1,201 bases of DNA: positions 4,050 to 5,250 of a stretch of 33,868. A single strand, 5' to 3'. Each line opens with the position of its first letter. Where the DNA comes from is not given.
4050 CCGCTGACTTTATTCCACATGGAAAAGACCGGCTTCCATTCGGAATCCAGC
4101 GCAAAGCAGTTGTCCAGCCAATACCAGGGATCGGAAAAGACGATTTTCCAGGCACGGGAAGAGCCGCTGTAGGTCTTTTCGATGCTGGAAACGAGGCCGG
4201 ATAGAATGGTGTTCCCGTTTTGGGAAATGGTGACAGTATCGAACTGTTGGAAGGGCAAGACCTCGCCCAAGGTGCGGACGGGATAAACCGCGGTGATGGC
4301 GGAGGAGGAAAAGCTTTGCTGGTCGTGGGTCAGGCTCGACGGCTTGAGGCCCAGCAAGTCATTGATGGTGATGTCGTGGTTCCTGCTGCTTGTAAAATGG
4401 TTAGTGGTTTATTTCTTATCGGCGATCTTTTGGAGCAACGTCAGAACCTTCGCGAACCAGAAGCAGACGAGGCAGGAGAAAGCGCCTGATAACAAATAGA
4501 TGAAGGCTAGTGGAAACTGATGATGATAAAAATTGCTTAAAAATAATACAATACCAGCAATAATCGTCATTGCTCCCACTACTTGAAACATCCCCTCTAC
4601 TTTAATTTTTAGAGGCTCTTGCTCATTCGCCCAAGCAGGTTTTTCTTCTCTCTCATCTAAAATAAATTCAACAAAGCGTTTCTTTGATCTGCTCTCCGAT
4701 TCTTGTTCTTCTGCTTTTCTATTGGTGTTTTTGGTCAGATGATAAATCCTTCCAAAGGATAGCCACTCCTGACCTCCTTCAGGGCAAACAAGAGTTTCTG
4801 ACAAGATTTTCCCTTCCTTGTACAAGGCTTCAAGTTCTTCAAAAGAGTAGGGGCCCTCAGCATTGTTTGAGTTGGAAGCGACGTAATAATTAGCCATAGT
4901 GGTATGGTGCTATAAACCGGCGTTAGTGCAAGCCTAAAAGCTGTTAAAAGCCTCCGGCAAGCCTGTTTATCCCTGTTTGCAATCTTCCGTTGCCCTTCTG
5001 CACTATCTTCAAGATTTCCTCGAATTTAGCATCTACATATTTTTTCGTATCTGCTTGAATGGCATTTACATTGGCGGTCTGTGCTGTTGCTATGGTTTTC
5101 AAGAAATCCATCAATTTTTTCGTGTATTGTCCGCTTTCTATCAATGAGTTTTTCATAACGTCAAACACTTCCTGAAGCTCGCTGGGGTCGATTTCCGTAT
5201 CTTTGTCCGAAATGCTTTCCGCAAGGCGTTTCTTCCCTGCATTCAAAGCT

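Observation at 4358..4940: Low-GC membrane-protein moron (GYF/DUF4339-like domain plus 2 TM) immediately after the tape measure gene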

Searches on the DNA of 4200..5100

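Call 100: search_rna_families(source=window, start=4200, end=5100, threshold=evalue, max_evalue=1)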
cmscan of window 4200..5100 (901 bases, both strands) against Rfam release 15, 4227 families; matches with E-value up to 1: 1.
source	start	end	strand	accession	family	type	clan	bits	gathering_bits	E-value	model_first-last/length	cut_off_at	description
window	4832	4853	+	RF02914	DUF805b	Cis-reg;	CL00115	13.8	35.6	0.79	1-35/35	no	DUF805b RNA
